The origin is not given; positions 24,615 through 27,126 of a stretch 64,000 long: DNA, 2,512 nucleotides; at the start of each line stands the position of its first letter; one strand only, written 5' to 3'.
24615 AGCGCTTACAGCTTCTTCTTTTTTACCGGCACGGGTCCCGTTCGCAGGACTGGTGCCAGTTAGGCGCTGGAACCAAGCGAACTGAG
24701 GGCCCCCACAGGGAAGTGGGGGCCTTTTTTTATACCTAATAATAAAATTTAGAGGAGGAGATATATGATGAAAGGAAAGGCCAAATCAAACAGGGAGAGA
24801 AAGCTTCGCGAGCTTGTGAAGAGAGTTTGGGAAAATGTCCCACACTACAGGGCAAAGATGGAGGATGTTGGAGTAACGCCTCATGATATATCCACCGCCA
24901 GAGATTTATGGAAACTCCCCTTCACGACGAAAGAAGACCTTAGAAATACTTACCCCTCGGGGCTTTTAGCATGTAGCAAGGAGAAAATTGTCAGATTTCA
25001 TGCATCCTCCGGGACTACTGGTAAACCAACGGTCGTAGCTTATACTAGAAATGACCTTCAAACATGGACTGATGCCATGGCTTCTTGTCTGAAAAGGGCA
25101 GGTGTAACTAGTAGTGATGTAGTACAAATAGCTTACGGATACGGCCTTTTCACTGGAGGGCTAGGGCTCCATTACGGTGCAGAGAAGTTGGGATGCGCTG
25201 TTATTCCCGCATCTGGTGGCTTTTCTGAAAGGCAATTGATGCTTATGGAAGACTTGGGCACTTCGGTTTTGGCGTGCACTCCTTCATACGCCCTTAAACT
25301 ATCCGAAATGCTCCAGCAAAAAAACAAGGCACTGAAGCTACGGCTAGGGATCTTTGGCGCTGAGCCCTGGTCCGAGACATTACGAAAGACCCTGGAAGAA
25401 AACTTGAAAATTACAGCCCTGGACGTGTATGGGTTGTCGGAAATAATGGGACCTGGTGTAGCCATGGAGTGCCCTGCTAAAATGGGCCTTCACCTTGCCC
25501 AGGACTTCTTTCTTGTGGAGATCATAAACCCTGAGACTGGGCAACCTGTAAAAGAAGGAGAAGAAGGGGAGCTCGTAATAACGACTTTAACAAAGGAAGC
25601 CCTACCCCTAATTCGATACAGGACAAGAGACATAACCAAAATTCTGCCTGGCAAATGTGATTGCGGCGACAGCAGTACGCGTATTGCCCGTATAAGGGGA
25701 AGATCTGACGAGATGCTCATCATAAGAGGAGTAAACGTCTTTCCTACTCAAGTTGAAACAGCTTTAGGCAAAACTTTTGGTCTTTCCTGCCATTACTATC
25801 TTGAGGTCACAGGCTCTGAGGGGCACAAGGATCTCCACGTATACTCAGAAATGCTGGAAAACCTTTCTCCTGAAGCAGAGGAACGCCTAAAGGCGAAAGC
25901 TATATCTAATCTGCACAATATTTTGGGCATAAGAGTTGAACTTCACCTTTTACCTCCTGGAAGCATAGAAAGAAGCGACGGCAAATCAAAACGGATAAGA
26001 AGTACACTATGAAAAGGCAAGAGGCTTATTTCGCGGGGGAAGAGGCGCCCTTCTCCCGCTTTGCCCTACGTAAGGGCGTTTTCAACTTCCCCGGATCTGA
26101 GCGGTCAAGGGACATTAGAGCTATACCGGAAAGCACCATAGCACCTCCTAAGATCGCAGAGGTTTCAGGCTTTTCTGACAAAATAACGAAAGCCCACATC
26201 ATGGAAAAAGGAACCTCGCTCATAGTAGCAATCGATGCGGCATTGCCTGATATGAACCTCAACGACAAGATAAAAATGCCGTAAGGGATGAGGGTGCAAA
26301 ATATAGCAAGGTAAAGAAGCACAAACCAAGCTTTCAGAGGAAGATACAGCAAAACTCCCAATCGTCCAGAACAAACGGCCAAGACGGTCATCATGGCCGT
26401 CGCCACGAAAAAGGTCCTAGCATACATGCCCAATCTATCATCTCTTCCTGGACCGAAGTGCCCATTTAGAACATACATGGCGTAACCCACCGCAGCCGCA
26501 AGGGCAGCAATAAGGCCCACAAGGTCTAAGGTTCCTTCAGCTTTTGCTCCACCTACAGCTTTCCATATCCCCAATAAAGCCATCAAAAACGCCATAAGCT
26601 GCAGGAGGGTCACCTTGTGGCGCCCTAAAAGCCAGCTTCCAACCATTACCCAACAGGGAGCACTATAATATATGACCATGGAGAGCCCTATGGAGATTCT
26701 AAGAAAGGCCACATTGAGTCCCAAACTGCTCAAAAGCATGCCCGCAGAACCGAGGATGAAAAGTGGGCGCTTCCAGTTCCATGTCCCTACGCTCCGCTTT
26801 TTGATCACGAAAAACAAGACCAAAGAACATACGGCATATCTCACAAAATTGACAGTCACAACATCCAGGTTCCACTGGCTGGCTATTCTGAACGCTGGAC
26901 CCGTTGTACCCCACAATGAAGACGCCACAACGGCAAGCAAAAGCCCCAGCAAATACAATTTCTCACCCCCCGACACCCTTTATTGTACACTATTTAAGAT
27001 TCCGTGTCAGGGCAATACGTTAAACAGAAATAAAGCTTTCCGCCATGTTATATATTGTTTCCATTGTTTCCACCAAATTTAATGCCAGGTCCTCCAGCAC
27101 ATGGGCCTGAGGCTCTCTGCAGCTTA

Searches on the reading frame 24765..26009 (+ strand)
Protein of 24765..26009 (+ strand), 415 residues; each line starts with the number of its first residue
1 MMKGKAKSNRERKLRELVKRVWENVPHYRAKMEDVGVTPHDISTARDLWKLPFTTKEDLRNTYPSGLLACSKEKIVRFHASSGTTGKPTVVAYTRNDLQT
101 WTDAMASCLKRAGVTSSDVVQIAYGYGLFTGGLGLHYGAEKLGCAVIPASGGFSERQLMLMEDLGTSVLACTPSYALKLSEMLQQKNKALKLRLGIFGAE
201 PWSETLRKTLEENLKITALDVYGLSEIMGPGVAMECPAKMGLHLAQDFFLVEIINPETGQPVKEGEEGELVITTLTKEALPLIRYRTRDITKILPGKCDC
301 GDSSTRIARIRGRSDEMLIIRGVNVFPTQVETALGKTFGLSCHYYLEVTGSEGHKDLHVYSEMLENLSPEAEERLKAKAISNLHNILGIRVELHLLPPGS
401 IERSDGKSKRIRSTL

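Call 8: find_related_loci(query=window:24765-26009:+, collection=genome_contigs, flank=3000)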
Query window:24765-26009:+ (415 aa) in genome_contigs; peptide patterns used: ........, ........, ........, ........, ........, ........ (x = any residue, [..] = any of these).
43 stretches matched a pattern, but none encodes a relative of the query by tblastn (E <= 1e-3).

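Call 9: search_protein_families(library=pfam, proteins=[window:24765-26009:+])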
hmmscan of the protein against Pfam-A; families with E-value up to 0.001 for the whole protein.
window:24765-26009:+ (415 aa): 2 families
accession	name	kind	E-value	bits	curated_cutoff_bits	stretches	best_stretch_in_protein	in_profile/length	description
PF14535.12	AMP-binding_C_2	-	3.9e-17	62.7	25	1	322-411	1-92/96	AMP-binding enzyme C-terminal domain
PF00501.34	AMP-binding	-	1.9e-16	60.3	29.9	1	70-273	159-375/384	AMP-binding enzyme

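Call 10: find_homologous_proteins(query=window:24765-26009:+, max_evalue=1e-30)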
Query window:24765-26009:+ (415 aa): 8000 proteins with E <= 1e-30 among 8000 candidates; the best 120 are listed.
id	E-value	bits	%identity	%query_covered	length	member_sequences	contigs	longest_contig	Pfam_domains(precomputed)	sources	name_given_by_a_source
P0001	1.0e-273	925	99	100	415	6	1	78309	PF00501.35,PF14535.13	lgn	-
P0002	9.5e-273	922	98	100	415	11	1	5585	PF00501.35,PF14535.13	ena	-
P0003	3.3e-233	792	84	99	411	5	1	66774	PF00501.35,PF14535.13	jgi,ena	-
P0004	3.3e-198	676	71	99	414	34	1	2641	PF00501.35,PF14535.13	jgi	-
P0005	8.5e-195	665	71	99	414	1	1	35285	PF00501.35,PF14535.13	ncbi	-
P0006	2.7e-192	657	70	100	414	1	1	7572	PF00501.35,PF14535.13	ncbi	ncbi:MAG: phenylacetate--CoA ligase family protein [Thermovirgaceae bacterium]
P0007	3.2e-192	657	70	99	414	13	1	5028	PF00501.35,PF14535.13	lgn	-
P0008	8.0e-178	609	65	98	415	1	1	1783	PF00501.35,PF14535.13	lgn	-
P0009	2.1e-176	605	66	98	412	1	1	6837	PF00501.35,PF14535.13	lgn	-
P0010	1.4e-174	599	65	98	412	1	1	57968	PF00501.35,PF14535.13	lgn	-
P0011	7.1e-174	596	64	98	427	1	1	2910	PF00501.35,PF14535.13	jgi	-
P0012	1.5e-173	595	64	98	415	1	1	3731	PF00501.35,PF14535.13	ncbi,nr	ncbi:MAG: phenylacetate--CoA ligase [Thermovirgaceae bacterium]|nr:phenylacetate--CoA ligase [Thermo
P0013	6.0e-173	593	64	98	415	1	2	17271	PF00501.35,PF14535.13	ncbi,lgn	ncbi:MAG: phenylacetate--CoA ligase [Thermovirga sp.]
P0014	2.6e-172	591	63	98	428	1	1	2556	PF00501.35,PF14535.13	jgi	jgi:phenylacetate-CoA ligase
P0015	5.5e-172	590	64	99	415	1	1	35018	PF00501.35,PF14535.13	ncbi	-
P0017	1.5e-171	589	64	96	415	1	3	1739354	PF00501.35,PF14535.13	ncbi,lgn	-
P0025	1.8e-164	565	60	98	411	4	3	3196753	PF00501.35,PF14535.13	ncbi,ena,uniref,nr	ncbi:phenylacetate--CoA ligase [Aminithiophilus ramosus]|uniref:Phenylacetate-coenzyme A ligase n=2 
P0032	1.3e-160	553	60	98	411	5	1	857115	PF00501.35,PF14535.13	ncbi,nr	ncbi:MAG: phenylacetate--CoA ligase [Synergistaceae bacterium]|nr:phenylacetate--CoA ligase [Synergi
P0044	7.8e-158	543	59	99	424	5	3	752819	PF00501.35,PF14535.13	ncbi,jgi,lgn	jgi:phenylacetate-CoA ligase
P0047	1.4e-156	539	60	97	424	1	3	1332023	PF00501.35,PF14535.13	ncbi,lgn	-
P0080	9.3e-149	514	59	96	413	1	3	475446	PF00501.35,PF14535.13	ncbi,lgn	-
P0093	3.7e-146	505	58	96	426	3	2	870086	PF00501.35,PF14535.13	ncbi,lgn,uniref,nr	ncbi:phenylacetate--CoA ligase family protein [Carboxydothermus ferrireducens]|uniref:Phenylacetate-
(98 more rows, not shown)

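Call 11: find_encoding_contigs(protein=P0003, flank=3000, max_places=3)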
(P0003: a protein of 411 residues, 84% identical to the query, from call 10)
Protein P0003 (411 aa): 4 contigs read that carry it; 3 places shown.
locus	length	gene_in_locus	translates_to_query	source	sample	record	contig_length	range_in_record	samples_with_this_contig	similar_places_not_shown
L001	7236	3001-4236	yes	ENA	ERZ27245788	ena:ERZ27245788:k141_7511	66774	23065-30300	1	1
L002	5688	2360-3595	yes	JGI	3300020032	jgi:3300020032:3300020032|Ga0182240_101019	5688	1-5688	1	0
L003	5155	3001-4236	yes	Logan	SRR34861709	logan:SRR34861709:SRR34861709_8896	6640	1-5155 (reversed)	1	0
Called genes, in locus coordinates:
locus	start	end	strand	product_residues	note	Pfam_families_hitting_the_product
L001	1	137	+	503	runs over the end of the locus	PF00982:Glyco_transf_20, PF00534:Glycos_transf_1 (weak), PF13692:Glyco_trans_1_4 (faint)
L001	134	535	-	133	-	PF01894:YjbQ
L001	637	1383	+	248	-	PF14451:Ub-Mut7C, PF01927:Mut7-C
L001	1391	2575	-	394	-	PF00155:Aminotran_1_2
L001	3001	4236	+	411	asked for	PF00501:AMP-binding, PF14535:AMP-binding_C_2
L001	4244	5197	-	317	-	PF00892:EamA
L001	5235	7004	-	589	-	PF00755:Carn_acyltransf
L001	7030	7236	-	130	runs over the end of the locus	-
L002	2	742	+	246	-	?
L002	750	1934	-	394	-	PF00155:Aminotran_1_2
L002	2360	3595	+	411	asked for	PF00501:AMP-binding, PF14535:AMP-binding_C_2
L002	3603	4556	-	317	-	PF00892:EamA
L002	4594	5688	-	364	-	?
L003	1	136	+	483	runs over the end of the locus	PF00982:Glyco_transf_20, PF00534:Glycos_transf_1 (weak), PF13692:Glyco_trans_1_4 (faint)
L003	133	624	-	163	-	PF01894:YjbQ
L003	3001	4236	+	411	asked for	PF00501:AMP-binding, PF14535:AMP-binding_C_2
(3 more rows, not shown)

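Call 12: find_encoding_contigs(protein=P0005, flank=3000, max_places=3)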
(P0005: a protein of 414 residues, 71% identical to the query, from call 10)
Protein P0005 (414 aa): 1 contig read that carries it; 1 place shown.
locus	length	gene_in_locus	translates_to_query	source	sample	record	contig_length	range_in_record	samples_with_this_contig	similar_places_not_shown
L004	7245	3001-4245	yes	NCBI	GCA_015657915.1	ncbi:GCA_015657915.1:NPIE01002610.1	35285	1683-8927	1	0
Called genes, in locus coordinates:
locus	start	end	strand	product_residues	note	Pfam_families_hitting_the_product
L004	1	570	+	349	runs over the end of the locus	PF03773:ArsP_1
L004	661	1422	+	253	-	PF14451:Ub-Mut7C, PF01927:Mut7-C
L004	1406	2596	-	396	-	PF00155:Aminotran_1_2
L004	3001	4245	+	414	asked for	PF00501:AMP-binding, PF14535:AMP-binding_C_2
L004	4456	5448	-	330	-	PF00291:PALP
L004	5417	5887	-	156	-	PF01268:FTHFS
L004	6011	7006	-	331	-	PF02492:cobW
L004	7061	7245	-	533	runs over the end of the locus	PF00111:Fer2, PF17651:Raco_middle, PF14574:RACo_C_ter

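Call 13: find_encoding_contigs(protein=P0006, flank=3000, max_places=3)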
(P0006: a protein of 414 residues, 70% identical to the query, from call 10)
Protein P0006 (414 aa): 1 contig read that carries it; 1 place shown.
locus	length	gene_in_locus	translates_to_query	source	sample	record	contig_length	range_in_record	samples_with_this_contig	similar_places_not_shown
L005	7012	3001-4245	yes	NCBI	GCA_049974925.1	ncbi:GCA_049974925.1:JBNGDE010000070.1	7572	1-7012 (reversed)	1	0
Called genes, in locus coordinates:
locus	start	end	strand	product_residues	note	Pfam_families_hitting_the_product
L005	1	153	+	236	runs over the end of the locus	PF00258:Flavodoxin_1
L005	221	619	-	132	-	PF01894:YjbQ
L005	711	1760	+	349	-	PF03773:ArsP_1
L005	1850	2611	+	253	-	PF14451:Ub-Mut7C, PF01927:Mut7-C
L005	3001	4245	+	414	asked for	PF00501:AMP-binding, PF14535:AMP-binding_C_2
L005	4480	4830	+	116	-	-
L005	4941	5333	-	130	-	-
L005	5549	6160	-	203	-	PF04308:RNaseH_like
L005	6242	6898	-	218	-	PF03734:YkuD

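Call 15: find_encoding_contigs(protein=P0010, flank=2000, max_places=2)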
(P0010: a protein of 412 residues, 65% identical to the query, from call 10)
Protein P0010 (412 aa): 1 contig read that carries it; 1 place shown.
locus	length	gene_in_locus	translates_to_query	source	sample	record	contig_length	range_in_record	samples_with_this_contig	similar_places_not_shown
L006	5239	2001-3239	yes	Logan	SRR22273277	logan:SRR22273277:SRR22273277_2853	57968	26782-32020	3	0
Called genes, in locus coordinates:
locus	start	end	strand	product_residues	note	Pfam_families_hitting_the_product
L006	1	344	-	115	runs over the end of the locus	PF22277:EncFtn-like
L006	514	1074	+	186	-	-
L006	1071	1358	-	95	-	PF15738:YafQ_toxin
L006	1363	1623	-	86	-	PF04221:RelB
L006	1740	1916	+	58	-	-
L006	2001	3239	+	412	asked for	PF00501:AMP-binding, PF14535:AMP-binding_C_2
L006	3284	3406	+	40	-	-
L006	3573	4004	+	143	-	PF02082:Rrf2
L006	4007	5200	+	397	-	PF00266:Aminotran_5, PF01212:Beta_elim_lyase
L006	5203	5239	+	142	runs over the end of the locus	PF01592:NifU_N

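Call 16: find_encoding_contigs(protein=P0017, flank=2000, max_places=2)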
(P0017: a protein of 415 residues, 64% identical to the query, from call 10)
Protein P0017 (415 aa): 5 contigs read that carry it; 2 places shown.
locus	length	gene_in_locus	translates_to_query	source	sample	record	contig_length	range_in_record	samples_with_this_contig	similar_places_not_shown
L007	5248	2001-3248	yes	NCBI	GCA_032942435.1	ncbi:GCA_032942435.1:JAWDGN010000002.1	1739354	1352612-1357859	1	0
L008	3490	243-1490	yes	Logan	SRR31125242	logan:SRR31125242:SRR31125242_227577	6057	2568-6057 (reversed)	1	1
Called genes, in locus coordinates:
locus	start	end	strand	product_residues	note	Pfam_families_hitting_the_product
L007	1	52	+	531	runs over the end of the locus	PF01202:SKI, PF00465:Fe-ADH (faint), PF01761:DHQ_synthase, PF24621:DHQS_C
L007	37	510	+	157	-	PF01220:DHquinase_II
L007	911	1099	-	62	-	PF00005:ABC_tran (weak)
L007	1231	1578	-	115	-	PF00920:ILVD_EDD_N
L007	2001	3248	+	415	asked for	PF00501:AMP-binding, PF14535:AMP-binding_C_2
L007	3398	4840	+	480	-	PF00474:SSF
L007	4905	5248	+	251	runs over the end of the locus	PF09860:DUF2087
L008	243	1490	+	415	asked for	PF00501:AMP-binding, PF14535:AMP-binding_C_2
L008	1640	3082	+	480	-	PF00474:SSF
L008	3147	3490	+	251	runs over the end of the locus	PF09860:DUF2087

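Call 17: find_encoding_contigs(protein=P0025, flank=2000, max_places=2)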
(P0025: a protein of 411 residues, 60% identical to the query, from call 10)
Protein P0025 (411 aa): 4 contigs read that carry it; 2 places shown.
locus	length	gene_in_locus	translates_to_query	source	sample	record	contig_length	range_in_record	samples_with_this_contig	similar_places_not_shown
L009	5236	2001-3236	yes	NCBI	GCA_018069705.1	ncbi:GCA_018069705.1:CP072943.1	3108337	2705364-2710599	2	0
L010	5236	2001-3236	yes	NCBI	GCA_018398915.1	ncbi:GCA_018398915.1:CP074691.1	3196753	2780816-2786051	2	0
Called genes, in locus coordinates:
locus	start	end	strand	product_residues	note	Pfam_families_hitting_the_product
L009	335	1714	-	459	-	PF13384:HTH_23, PF13518:HTH_28, PF13551:HTH_29, PF13565:HTH_32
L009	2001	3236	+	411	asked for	PF00501:AMP-binding, PF14535:AMP-binding_C_2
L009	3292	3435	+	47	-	-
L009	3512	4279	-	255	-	PF00258:Flavodoxin_1, PF12641:Flavodoxin_3 (weak), PF12724:Flavodoxin_5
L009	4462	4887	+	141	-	PF02082:Rrf2, PF03444:WHD_HrcA (weak)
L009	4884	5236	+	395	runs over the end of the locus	PF00266:Aminotran_5, PF01212:Beta_elim_lyase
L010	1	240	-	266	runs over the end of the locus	PF04454:Linocin_M18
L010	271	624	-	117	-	PF22277:EncFtn-like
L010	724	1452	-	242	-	PF00497:SBP_bac_3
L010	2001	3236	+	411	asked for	PF00501:AMP-binding, PF14535:AMP-binding_C_2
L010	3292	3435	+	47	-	-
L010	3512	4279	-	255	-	PF00258:Flavodoxin_1, PF12641:Flavodoxin_3 (weak), PF12724:Flavodoxin_5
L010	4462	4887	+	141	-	PF02082:Rrf2, PF03444:WHD_HrcA (weak)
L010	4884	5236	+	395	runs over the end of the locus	PF00266:Aminotran_5, PF01212:Beta_elim_lyase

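Call 28: find_encoding_contigs(protein=P0032, flank=1500, max_places=1)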
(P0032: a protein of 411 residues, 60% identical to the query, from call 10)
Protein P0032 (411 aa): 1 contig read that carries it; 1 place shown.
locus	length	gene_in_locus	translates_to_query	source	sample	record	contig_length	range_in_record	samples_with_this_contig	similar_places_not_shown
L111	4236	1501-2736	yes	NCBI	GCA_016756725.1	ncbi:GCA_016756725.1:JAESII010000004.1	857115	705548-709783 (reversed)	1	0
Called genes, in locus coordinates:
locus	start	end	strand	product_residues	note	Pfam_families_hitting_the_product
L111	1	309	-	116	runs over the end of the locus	PF22277:EncFtn-like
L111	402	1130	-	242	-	PF00497:SBP_bac_3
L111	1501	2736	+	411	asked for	PF00501:AMP-binding, PF14535:AMP-binding_C_2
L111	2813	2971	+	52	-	-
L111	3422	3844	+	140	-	PF02082:Rrf2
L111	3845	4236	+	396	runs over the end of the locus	PF00155:Aminotran_1_2 (faint), PF00266:Aminotran_5, PF01212:Beta_elim_lyase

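Call 29: find_encoding_contigs(protein=P0044, flank=1500, max_places=1)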
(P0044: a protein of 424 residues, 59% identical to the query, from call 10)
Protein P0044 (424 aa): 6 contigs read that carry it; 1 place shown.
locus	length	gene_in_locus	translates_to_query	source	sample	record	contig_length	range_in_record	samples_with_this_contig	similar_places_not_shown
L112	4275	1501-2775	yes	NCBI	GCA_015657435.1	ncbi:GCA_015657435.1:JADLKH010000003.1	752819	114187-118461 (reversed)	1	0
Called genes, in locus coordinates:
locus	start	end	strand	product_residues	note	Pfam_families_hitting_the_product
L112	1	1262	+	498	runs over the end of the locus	PF01225:Mur_ligase (weak), PF08245:Mur_ligase_M, PF02875:Mur_ligase_C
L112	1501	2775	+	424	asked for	PF00501:AMP-binding, PF14535:AMP-binding_C_2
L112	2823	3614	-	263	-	-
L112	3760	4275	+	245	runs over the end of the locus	PF00756:Esterase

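Call 30: find_encoding_contigs(protein=P0047, flank=1500, max_places=1)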
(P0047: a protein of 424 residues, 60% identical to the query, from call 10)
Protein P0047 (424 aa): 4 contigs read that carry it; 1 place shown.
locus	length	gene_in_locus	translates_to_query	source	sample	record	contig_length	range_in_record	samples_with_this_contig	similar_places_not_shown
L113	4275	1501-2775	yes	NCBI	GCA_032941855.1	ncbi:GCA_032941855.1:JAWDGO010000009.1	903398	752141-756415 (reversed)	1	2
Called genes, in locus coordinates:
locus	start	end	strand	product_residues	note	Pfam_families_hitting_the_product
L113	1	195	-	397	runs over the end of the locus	PF12683:DUF3798, PF27194:TP_0008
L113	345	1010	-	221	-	PF00392:GntR, PF07729:FCD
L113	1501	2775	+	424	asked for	PF00501:AMP-binding, PF14535:AMP-binding_C_2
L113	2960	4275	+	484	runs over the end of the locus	PF00474:SSF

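Call 55: search_protein_families(library=ncbifam, proteins=[window:24765-26009:+])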
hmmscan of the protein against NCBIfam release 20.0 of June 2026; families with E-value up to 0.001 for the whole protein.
window:24765-26009:+ (415 aa): 32 families (the best 25 are shown)
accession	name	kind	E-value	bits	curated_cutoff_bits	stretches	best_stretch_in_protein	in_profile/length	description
TIGR02155.1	PA_CoA_ligase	equivalog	6.2e-149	496.1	646.3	1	10-411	12-418/422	phenylacetate--CoA ligase PaaK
NF041878.1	paak_haloarch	equivalog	2e-141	471.5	700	1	7-411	14-423/427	phenylacetate--CoA ligase PaaK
NF045666.1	DVU1553_fam_AMP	equivalog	5.5e-58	196.6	300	1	7-313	24-330/331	DVU_1553 family AMP-dependent CoA ligase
NF053551.1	FlxY_rubin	equivalog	2.2e-57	194.7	520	1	6-383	9-391/424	flexirubin biosynthesis putative acyl-CoA ligase FlxY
NF041217.1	BagE_FevW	exception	1.2e-34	120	800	1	42-333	38-330/424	bagremycin/ferroverdin synthetase BagE/FevW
TIGR03335.1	F390_ftsA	equivalog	5.5e-29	101.2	458.7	1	2-334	10-349/445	coenzyme F390 synthetase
NF004837.0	PRK06187.1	subfamily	9.1e-14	50.6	476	1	78-334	175-442/531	long-chain-fatty-acid--CoA ligase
TIGR02304.1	aden_form_hyp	equivalog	5.2e-10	38.9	251.9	1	156-413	178-426/430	F390 synthetase-related protein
TIGR01733.1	AA-adenyl-dom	subfamily_domain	1e-08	34.4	317.4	1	81-273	128-325/409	amino acid adenylation domain-containing protein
NF005850.0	PRK07768.1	subfamily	1.6e-07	29.9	572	1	310-413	432-539/545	long-chain-fatty-acid--CoA ligase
NF005801.1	PRK07656.1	equivalog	2.9e-07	29.5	657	1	77-230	168-320/500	FadD3 family acyl-CoA ligase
TIGR02262.1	benz_CoA_lig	subfamily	6.9e-07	28.4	375.25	1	75-334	163-426/508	benzoate-CoA ligase family protein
NF047394.1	AcylCoAsynMbcS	equivalog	1.3e-06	27.3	850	1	70-336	167-439/525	acyl-CoA synthetase MbcS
NF052269.1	Staph_lig_FadD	equivalog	7.9e-06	24.5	650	1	165-336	239-415/499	long-chain-fatty-acid--CoA ligase FadD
NF006167.0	PRK08308.1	equivalog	1.1e-05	24.5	513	0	78-134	106-163/414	acyl-CoA synthetase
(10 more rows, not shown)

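Call 56: find_encoding_contigs(protein=P0093, flank=1500, max_places=1)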
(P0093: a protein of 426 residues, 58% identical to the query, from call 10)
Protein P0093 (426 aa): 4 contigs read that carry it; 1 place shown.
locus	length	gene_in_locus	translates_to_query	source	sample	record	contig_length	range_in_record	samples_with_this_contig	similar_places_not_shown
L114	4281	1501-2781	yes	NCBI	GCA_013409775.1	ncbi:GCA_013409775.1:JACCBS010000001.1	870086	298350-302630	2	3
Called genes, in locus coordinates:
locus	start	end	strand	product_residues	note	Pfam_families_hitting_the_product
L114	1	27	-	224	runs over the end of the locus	-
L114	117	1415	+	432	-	PF04055:Radical_SAM, PF04459:DUF512 (faint)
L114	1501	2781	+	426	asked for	PF00501:AMP-binding, PF14535:AMP-binding_C_2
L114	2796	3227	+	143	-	PF01842:ACT, PF13291:ACT_4 (faint), PF13840:ACT_7 (faint), PF19571:ACT_8, PF22629:ACT_AHAS_ss (weak), PF01842:ACT (weak)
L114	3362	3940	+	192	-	PF01812:5-FTHF_cyc-lig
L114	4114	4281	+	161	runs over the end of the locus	PF01257:2Fe-2S_thioredx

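Call 57: find_encoding_contigs(protein=P0080, flank=1500, max_places=1)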
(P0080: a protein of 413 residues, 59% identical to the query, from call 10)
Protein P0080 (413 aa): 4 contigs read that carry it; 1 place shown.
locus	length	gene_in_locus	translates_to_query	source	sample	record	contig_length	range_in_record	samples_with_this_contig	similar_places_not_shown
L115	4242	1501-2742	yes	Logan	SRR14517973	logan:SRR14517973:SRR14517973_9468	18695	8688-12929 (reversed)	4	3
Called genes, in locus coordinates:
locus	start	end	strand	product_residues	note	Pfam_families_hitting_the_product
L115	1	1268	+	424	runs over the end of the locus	PF00083:Sugar_tr (faint), PF07690:MFS_1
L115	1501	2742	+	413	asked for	PF00501:AMP-binding, PF14535:AMP-binding_C_2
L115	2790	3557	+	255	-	PF00702:Hydrolase (faint), PF08282:Hydrolase_3, PF05116:S6PP (weak)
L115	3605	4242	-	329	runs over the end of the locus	PF01699:Na_Ca_ex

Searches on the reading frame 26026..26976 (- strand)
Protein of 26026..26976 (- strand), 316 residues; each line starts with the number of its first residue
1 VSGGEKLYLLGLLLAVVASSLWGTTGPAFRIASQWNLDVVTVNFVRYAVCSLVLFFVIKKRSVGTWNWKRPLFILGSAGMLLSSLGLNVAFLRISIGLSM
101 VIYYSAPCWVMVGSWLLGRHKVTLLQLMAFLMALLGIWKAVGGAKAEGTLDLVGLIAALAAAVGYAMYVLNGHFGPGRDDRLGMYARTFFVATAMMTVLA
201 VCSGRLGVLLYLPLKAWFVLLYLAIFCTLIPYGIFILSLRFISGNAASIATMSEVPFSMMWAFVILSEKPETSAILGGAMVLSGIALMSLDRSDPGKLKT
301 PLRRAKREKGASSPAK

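Call 9: search_protein_families(library=pfam, proteins=[window:26026-26976:-])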
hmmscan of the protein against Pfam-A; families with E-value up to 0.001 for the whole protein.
window:26026-26976:- (316 aa): 1 family
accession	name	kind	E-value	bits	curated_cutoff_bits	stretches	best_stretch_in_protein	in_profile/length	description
PF00892.27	EamA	-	1.5e-27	97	28.2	2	10-138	2-131/135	EamA-like transporter family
